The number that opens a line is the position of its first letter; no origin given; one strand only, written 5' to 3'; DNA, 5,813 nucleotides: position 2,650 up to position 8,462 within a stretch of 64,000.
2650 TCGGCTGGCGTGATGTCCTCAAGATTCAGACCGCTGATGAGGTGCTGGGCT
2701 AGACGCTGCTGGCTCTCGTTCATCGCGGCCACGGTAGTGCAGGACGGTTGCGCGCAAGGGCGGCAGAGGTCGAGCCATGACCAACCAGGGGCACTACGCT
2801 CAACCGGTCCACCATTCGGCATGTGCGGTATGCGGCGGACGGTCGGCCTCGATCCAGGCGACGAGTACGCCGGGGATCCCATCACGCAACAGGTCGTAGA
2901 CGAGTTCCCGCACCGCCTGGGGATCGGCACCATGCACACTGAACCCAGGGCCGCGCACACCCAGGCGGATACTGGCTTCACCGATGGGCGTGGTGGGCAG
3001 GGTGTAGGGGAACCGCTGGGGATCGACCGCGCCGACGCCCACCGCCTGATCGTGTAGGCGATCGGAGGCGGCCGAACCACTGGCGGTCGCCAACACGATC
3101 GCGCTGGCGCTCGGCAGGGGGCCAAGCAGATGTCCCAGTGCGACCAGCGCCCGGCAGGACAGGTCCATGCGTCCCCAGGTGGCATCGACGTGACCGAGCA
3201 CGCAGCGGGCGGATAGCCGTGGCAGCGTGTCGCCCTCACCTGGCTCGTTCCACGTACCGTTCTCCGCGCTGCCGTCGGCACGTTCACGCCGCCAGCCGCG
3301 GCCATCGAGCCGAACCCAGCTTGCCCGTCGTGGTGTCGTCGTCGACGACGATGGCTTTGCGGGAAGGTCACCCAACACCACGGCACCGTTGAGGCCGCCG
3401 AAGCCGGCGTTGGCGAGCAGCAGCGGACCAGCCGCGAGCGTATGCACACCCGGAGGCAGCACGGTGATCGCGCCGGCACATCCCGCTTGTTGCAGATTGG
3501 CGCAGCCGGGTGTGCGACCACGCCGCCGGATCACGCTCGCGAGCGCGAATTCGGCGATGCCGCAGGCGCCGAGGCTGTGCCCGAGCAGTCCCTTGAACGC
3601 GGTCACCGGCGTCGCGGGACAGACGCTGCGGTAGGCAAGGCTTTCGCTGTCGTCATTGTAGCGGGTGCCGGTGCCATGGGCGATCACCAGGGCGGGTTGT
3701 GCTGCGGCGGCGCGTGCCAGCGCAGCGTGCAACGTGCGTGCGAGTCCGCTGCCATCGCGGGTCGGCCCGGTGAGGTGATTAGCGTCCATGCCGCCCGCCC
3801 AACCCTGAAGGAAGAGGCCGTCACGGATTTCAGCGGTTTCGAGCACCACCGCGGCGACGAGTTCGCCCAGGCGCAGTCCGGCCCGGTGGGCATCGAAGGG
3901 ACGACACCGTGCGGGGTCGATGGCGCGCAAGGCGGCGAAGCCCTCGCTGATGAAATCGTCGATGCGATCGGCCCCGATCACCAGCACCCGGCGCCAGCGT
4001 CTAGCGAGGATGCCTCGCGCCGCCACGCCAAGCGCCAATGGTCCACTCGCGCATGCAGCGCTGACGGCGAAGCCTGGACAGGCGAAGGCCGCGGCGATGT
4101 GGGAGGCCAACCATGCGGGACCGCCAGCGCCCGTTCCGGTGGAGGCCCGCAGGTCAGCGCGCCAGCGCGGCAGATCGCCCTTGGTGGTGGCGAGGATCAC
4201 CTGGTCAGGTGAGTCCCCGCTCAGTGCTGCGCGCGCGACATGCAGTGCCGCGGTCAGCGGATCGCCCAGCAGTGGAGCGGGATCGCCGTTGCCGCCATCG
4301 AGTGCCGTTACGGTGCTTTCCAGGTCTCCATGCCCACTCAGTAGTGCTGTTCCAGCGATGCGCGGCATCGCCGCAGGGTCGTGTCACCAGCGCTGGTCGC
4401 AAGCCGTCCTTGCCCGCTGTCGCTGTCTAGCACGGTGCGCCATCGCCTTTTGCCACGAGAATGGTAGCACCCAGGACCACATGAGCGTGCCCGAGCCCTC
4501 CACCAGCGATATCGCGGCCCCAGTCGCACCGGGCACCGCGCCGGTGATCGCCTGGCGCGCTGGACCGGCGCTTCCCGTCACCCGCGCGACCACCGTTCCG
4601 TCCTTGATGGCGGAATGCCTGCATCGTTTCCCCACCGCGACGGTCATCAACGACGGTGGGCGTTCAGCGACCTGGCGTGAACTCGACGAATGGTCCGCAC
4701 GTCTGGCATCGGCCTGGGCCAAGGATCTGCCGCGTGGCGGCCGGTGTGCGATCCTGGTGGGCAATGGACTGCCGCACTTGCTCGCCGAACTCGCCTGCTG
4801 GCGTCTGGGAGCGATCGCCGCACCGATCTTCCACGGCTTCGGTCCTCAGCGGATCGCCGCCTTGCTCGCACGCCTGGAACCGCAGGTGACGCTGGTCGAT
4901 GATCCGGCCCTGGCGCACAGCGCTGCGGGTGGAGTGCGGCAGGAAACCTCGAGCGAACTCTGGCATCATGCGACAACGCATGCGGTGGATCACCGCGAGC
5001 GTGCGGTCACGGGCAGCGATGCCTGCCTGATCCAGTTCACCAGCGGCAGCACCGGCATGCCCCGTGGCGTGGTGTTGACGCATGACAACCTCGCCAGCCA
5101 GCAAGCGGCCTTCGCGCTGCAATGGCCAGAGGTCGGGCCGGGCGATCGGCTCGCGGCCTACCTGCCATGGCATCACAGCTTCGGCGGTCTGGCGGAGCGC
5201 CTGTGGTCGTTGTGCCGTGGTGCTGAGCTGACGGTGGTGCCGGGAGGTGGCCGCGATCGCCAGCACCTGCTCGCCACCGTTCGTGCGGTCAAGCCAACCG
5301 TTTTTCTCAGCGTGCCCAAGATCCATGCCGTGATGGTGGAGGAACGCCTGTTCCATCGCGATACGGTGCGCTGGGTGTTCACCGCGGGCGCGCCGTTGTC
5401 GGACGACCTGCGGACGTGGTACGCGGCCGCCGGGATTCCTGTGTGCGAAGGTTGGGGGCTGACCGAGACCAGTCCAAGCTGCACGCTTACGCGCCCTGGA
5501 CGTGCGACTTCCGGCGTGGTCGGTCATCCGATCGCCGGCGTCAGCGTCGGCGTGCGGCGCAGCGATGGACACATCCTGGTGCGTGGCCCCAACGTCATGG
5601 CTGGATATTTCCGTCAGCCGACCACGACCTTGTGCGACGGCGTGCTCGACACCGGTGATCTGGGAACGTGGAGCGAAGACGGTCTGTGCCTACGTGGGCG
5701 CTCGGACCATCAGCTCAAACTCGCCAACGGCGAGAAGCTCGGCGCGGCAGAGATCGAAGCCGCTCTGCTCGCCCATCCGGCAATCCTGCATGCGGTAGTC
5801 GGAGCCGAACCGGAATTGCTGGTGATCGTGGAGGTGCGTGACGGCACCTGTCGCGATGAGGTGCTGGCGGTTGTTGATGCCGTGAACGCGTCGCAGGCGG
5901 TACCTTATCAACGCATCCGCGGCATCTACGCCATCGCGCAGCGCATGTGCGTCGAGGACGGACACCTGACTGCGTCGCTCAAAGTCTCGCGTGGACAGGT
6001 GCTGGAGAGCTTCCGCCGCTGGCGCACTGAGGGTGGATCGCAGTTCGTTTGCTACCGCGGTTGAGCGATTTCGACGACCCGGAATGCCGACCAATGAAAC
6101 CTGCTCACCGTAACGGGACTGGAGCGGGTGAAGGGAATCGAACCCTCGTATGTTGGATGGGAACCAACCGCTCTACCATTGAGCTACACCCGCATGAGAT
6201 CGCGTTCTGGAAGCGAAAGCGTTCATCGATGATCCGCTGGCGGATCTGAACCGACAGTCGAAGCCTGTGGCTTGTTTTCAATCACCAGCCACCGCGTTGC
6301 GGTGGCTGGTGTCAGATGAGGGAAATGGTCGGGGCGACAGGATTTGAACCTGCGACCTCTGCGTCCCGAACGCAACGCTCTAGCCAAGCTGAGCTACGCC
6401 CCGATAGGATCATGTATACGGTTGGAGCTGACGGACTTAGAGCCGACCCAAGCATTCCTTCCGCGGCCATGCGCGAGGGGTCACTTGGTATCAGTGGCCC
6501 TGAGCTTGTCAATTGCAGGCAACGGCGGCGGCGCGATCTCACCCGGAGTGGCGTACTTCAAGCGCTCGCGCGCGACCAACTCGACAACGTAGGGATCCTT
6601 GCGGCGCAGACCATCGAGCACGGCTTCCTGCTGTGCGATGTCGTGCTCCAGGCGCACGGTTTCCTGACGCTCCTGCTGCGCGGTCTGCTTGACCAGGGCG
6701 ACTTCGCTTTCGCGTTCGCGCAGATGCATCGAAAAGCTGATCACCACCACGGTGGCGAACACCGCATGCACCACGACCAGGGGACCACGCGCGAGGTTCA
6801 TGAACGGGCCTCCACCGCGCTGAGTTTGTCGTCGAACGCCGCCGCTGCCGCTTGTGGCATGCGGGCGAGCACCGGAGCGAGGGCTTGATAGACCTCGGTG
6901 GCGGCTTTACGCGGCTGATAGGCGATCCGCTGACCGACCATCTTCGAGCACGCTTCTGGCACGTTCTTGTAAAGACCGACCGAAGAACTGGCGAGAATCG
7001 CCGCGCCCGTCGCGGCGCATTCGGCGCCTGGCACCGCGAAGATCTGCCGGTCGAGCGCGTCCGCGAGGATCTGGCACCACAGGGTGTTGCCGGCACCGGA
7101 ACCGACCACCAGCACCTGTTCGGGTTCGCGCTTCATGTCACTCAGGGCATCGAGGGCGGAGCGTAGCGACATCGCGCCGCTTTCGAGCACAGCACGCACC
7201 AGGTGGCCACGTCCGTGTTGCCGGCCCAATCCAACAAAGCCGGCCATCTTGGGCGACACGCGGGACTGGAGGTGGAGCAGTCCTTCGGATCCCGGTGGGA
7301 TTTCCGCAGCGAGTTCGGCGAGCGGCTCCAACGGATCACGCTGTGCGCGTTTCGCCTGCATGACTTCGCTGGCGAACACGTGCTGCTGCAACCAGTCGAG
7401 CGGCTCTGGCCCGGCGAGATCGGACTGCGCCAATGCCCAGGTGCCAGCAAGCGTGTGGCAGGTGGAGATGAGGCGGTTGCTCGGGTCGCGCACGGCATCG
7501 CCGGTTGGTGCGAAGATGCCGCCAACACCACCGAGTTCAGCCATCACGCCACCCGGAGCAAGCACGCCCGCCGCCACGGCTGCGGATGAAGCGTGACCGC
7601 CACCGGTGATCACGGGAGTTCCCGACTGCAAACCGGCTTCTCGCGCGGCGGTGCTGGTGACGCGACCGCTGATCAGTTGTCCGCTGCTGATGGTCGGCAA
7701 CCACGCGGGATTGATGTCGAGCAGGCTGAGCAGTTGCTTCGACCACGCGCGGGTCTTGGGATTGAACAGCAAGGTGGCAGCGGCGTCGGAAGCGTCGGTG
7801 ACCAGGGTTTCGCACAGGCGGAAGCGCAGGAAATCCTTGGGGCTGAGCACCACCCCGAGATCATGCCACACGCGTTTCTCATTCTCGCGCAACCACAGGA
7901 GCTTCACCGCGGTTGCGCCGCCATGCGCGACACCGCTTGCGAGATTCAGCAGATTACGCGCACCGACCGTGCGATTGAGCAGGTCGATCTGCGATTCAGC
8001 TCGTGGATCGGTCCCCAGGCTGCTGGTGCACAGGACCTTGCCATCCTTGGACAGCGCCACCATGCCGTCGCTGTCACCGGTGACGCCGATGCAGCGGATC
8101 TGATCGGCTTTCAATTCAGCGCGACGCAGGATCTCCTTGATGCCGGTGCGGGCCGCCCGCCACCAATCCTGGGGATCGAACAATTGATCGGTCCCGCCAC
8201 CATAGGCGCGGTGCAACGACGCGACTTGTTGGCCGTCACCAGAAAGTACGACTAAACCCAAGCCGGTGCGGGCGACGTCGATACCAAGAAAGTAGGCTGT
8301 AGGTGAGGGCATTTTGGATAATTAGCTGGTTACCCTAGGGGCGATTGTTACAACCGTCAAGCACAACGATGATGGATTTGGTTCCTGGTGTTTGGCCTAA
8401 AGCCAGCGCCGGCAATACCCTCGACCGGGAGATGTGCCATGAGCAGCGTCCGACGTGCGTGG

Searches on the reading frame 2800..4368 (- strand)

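Call 103: search_protein_families(library=pfam, proteins=[window:2800-4368:-], max_evalue=0.001)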
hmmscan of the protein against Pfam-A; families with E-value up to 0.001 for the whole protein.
window:2800-4368:- (522 aa): 3 families
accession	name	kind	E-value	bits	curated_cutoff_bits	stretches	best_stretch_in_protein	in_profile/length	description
PF02801.28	Ketoacyl-synt_C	-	4.5e-13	49.7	20.8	1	189-292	6-118/119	Beta-ketoacyl synthase, C-terminal domain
PF00109.32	ketoacyl-synt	-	2.8e-11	43.9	20.8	1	72-179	139-249/252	Beta-ketoacyl synthase, N-terminal domain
PF08545.16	ACP_syn_III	-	3.1e-05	24.2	24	1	101-139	2-40/80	3-Oxoacyl-[acyl-carrier-protein (ACP)] synthase III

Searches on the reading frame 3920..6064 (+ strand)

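Call 42: search_protein_families(library=pfam, proteins=[window:3920-6064:+], max_evalue=0.001)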
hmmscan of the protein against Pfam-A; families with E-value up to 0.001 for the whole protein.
window:3920-6064:+ (714 aa): 1 family
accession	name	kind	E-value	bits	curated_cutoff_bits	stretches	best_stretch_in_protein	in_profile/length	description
PF00501.34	AMP-binding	-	3.7e-64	217.4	29.9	1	234-564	5-384/384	AMP-binding enzyme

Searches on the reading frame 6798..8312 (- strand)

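Call 9: search_protein_families(library=pfam, proteins=[window:6798-8312:-], max_evalue=0.00001)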
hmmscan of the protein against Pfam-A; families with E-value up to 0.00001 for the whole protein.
window:6798-8312:- (504 aa): 2 families
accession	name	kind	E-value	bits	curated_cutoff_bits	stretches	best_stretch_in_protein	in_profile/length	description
PF00370.27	FGGY_N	-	3.2e-41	142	28.8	1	7-246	1-244/245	FGGY family of carbohydrate kinases, N-terminal domain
PF02782.22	FGGY_C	-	2e-20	73.9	27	1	327-442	73-195/198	FGGY family of carbohydrate kinases, C-terminal domain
